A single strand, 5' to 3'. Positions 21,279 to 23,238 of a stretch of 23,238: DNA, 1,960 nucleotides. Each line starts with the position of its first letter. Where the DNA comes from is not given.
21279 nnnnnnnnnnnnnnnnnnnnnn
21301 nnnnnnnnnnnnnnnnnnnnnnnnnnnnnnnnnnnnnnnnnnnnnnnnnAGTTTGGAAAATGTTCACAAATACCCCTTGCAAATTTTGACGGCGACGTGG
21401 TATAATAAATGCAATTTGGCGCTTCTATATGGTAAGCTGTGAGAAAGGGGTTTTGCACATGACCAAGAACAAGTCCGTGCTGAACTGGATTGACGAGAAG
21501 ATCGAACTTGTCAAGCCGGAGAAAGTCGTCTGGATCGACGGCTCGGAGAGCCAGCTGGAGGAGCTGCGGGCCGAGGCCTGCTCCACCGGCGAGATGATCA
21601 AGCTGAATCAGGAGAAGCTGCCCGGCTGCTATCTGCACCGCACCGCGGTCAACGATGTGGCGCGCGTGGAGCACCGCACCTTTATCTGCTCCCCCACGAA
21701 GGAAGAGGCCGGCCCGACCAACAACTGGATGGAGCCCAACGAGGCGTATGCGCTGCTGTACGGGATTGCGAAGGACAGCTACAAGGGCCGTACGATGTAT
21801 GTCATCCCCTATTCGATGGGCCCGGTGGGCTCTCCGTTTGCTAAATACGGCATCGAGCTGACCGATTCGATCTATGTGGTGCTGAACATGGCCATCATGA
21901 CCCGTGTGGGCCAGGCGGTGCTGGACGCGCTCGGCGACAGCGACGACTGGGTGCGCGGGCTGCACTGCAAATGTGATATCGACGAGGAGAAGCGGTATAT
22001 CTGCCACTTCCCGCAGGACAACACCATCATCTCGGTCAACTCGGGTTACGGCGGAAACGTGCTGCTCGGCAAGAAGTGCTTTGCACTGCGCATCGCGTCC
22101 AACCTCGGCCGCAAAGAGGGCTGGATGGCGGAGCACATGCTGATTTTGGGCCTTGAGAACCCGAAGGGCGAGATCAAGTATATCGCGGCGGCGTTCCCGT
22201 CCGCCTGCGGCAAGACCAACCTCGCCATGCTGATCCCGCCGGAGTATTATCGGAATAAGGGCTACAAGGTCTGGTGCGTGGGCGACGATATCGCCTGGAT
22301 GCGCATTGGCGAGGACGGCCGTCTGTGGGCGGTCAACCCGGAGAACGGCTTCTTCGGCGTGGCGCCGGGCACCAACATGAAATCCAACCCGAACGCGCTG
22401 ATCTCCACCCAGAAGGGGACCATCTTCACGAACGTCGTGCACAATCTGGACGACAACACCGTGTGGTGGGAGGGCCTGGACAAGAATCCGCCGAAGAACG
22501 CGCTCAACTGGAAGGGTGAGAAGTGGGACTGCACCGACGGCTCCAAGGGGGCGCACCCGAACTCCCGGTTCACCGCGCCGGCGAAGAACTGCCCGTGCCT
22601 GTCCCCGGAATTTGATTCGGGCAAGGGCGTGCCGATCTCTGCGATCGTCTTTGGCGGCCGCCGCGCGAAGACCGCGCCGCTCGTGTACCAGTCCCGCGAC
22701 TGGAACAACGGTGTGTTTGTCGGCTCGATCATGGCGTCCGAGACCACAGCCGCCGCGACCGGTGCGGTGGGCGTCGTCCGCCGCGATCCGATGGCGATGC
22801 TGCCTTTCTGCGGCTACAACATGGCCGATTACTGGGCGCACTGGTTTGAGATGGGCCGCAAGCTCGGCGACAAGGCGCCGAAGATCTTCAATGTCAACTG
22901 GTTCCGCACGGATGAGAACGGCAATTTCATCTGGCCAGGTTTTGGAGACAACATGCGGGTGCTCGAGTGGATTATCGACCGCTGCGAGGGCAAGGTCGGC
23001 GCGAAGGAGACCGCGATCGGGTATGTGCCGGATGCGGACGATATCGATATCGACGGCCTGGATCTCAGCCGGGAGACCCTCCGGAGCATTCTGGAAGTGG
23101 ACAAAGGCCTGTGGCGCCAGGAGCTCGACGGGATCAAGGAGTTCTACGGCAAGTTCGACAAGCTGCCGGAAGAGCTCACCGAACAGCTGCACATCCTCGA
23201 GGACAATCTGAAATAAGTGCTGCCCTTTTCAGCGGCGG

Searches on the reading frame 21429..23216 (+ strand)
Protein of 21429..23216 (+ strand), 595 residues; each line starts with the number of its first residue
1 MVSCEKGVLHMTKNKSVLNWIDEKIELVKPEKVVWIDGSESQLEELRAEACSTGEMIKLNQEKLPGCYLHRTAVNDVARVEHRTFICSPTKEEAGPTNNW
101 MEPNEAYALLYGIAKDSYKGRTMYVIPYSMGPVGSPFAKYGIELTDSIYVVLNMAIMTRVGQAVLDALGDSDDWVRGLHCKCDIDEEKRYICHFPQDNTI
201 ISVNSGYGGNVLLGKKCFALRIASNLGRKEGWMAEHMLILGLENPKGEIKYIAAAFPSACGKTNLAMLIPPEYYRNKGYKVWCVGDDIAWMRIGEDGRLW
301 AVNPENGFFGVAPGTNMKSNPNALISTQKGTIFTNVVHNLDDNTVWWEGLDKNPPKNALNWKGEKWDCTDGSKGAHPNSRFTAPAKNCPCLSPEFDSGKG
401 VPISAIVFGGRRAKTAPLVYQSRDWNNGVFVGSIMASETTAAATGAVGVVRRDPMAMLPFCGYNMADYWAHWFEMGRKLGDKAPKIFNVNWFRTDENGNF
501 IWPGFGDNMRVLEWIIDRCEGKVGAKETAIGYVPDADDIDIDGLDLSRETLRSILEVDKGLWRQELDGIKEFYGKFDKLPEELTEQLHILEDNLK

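Call 29: find_encoding_contigs(protein=window:21429-23216:+, flank=10000, max_places=4)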
Protein window:21429-23216:+ (595 aa): no gene with exactly this product is on record in the collection.
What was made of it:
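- Tried and rejected: The right side failed because the PEPCK sequence is not on record (call 29).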

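Call 74: search_protein_families(library=pfam, proteins=[window:21429-23216:+], max_evalue=0.0001)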
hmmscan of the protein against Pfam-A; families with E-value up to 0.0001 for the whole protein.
window:21429-23216:+ (595 aa): 2 families
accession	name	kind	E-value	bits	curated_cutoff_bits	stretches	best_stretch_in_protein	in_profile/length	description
PF00821.23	PEPCK_GTP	-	7.9e-166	551.7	23.8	1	232-591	1-355/357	Phosphoenolpyruvate carboxykinase C-terminal P-loop domain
PF17297.7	PEPCK_N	-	5.6e-88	294.6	23.8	1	19-228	1-218/218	Phosphoenolpyruvate carboxykinase N-terminal domain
